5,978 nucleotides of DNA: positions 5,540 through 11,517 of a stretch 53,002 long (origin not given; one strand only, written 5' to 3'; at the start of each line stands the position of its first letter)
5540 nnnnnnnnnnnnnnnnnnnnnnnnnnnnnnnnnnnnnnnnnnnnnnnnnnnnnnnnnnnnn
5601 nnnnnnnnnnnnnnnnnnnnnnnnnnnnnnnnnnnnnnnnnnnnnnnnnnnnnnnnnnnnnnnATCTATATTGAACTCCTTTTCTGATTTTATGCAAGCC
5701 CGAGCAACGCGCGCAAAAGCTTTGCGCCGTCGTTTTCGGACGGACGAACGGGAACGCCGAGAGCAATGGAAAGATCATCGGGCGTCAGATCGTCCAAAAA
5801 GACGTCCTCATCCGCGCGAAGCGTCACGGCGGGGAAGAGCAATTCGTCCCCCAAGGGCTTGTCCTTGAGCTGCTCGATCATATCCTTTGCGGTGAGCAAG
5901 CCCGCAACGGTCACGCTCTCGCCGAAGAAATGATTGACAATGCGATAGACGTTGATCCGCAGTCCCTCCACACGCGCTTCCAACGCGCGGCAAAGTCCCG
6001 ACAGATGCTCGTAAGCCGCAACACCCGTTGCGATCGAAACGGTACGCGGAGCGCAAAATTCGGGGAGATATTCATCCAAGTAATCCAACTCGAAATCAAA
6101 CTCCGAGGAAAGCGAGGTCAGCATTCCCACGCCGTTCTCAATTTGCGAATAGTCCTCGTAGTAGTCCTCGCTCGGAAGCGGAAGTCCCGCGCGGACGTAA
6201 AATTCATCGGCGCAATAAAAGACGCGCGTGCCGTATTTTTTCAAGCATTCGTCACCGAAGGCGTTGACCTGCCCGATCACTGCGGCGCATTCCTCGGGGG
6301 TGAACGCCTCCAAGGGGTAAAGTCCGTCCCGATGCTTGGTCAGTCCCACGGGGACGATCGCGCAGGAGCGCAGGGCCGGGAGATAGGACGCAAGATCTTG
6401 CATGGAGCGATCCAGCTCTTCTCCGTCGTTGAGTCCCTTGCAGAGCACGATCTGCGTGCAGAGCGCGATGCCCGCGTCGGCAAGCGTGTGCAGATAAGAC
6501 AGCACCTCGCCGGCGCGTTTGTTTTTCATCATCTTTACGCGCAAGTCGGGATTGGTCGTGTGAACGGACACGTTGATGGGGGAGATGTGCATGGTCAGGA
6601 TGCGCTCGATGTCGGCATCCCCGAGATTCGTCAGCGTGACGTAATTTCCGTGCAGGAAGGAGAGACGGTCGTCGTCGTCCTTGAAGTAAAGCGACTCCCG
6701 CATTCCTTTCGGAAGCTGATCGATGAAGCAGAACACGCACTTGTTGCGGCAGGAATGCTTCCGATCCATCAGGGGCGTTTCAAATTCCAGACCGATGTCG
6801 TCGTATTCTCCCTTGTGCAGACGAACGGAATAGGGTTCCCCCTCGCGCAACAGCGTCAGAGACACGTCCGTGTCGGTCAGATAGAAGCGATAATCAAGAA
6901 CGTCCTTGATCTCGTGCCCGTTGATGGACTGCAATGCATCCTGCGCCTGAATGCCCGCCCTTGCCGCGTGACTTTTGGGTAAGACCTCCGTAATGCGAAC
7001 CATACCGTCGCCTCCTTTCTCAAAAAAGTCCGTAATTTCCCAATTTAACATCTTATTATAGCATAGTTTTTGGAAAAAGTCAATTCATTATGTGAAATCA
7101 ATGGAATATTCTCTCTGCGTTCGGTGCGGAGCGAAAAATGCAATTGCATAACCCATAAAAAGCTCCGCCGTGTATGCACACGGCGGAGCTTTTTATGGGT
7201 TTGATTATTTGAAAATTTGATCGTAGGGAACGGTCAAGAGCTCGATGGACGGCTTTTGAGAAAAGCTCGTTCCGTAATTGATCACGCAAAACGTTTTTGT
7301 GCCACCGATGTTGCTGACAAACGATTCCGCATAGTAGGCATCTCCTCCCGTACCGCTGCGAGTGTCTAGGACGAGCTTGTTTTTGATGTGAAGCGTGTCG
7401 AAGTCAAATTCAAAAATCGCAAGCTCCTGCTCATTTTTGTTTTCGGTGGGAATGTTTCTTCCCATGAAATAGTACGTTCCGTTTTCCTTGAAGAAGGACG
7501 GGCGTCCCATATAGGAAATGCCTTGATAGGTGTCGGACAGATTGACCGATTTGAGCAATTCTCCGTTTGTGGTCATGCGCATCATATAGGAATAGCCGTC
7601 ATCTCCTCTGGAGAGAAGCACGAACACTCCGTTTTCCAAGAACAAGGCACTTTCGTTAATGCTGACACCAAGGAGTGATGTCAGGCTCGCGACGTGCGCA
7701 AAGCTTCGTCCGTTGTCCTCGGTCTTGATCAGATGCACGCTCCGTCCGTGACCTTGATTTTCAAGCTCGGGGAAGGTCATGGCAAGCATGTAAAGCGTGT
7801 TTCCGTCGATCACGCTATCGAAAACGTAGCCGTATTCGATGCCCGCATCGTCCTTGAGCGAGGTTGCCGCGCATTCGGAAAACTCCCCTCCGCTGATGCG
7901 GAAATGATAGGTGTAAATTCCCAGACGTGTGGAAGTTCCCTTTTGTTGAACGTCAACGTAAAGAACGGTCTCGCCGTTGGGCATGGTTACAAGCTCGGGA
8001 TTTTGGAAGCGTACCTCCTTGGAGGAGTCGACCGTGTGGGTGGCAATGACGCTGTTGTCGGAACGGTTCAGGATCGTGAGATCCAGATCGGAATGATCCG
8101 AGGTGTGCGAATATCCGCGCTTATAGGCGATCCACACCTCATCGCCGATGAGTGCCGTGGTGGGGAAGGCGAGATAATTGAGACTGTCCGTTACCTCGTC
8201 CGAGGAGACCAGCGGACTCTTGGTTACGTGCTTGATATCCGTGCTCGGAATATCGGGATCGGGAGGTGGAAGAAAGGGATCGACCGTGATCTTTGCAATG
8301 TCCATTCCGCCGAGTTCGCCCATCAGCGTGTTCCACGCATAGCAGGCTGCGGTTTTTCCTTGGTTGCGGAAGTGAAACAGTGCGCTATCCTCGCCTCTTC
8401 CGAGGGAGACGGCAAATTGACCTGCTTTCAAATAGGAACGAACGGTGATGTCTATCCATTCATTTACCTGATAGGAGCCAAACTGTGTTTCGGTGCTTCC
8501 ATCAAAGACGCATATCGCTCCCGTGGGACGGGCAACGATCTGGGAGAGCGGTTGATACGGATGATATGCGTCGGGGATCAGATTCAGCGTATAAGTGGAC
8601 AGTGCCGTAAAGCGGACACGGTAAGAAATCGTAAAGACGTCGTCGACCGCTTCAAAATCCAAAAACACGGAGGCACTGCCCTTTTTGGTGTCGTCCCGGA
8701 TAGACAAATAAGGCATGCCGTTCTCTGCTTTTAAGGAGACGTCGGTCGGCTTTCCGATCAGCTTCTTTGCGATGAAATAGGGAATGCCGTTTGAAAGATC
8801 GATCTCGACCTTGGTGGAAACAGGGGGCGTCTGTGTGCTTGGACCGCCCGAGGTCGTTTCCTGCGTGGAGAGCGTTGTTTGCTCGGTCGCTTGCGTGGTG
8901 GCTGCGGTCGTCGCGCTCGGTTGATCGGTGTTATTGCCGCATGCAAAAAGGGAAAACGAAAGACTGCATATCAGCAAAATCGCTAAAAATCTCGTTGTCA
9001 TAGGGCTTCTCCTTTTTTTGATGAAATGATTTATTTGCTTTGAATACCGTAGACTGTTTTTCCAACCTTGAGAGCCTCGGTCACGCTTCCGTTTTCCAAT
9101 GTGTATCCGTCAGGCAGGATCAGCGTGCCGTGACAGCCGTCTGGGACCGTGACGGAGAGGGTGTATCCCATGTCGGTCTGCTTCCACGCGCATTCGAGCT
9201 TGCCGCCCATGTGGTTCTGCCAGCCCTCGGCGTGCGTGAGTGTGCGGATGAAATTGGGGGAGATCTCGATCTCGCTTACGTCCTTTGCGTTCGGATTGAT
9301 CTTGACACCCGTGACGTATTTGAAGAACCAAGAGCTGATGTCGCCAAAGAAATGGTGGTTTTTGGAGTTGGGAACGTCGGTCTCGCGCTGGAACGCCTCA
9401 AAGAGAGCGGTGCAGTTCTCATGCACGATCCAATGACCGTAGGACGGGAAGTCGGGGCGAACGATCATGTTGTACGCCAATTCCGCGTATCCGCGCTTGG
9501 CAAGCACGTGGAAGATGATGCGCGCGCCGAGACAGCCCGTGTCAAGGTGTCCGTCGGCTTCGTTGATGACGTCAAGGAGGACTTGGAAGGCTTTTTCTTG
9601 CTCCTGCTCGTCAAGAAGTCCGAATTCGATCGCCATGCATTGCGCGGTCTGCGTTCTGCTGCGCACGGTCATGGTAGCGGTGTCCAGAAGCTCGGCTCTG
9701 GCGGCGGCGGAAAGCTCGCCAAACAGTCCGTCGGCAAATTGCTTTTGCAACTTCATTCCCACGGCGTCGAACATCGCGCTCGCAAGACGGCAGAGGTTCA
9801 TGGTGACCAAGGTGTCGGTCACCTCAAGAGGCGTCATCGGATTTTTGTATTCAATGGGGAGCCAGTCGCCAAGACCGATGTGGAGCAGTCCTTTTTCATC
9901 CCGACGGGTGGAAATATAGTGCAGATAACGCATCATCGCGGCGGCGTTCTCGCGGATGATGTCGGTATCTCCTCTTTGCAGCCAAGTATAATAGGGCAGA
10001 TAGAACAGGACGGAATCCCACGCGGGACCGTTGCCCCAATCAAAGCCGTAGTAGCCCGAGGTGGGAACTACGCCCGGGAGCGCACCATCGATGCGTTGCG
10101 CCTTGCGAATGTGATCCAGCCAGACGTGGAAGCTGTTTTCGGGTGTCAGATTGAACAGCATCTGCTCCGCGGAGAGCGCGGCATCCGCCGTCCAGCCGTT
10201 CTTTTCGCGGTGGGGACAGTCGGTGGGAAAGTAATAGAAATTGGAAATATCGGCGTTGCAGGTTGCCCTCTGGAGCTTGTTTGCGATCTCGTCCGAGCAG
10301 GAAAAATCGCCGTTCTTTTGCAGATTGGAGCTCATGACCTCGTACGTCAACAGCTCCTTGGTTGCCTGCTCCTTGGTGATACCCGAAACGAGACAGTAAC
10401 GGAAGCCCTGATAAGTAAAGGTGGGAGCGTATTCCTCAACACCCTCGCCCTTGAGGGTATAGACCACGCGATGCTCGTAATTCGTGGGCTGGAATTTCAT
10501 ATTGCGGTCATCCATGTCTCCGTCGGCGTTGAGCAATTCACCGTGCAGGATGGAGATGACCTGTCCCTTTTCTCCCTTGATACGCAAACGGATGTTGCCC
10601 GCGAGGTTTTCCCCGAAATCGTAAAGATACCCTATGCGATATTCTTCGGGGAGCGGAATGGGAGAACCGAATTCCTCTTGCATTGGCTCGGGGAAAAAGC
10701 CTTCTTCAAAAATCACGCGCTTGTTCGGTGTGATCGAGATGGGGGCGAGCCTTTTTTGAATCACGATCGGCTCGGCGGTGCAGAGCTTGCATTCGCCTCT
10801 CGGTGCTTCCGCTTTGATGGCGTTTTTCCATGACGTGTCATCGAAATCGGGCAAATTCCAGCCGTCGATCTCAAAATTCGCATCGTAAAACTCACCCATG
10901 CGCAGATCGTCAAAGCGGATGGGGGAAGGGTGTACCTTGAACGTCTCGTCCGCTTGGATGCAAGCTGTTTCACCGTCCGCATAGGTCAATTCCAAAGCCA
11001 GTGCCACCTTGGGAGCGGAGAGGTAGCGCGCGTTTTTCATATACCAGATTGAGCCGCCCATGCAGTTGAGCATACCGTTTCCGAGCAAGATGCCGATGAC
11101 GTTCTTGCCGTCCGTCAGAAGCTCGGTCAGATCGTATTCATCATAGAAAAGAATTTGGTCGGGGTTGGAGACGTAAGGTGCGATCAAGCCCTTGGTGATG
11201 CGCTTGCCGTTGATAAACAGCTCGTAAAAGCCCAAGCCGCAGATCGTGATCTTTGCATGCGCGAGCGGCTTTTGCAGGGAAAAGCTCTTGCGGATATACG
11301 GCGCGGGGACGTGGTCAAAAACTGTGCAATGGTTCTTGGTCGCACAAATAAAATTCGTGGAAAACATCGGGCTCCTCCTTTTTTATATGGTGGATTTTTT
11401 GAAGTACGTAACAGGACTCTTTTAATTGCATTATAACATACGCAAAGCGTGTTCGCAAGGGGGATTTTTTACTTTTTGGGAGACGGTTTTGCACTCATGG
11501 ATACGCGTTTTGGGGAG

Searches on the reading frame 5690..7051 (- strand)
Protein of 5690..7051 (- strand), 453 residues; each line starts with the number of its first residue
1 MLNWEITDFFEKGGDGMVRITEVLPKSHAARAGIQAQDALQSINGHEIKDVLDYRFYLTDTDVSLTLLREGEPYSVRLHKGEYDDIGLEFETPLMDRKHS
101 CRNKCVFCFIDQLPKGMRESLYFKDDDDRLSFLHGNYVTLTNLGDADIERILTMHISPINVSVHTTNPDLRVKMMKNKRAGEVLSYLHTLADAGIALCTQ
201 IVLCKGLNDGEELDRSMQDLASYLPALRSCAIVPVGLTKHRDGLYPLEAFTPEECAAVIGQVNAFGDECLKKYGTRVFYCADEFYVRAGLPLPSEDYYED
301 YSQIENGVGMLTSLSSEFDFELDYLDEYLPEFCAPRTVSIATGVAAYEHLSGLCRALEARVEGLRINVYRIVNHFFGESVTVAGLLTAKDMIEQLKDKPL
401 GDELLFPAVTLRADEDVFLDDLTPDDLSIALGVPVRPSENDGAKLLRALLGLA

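Call 8: search_protein_families(library=pfam, proteins=[window:5690-7051:-], max_evalue=0.001)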
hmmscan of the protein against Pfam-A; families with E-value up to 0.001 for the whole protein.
window:5690-7051:- (453 aa): 6 families
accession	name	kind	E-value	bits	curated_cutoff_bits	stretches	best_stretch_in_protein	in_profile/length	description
PF04459.17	DUF512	-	2.3e-72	242.9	25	1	233-439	1-201/202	Protein of unknown function (DUF512)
PF19238.5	Radical_SAM_2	-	3.7e-67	225.2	26.7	1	81-229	2-150/151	Radical SAM-like domain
PF17820.7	PDZ_6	-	3.5e-10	39.9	27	1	20-69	2-54/54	PDZ domain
PF04055.27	Radical_SAM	-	3e-06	27.9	29.5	1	141-211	90-158/166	Radical SAM superfamily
PF13180.12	PDZ_2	-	0.00033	21.3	27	1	17-77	13-77/80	PDZ domain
PF00595.29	PDZ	-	0.00035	21.3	23.2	1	17-51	26-60/81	PDZ domain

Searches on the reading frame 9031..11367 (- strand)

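Call 8: search_protein_families(library=pfam, proteins=[window:9031-11367:-], max_evalue=0.001)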
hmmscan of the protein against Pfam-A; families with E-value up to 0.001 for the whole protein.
window:9031-11367:- (778 aa): 4 families
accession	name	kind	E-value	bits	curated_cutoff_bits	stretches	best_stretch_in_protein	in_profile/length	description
PF17389.8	Bac_rhamnosid6H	-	2.4e-67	228.1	24.5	1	351-685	2-339/339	Bacterial alpha-L-rhamnosidase 6 hairpin glycosidase domain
PF08531.16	Bac_rhamnosid_N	-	9.1e-39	133.5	25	1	35-203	3-170/172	Alpha-L-rhamnosidase N-terminal domain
PF05592.18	Bac_rhamnosid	-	1.4e-22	80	22.2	1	247-343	8-99/102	Bacterial alpha-L-rhamnosidase concanavalin-like domain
PF17390.7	Bac_rhamnosid_C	-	2e-07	31.2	22.1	1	700-759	12-71/78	Bacterial alpha-L-rhamnosidase C-terminal domain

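Call 55: search_protein_families(library=ncbifam, proteins=[window:9031-11364:-], max_evalue=0.001)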
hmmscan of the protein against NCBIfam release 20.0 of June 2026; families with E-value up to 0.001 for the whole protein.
window:9031-11364:- (777 aa): 2 families
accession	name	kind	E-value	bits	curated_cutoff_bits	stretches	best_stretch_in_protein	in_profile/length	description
NF041572.1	rhamnosid_Flavobac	equivalog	1.2e-102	344.7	1800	2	246-751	378-901/946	alpha-L-rhamnosidase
NF041573.1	rhamnosid_Stmyc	equivalog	1.3e-97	327.7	1720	2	246-750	497-992/1028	alpha-L-rhamnosidase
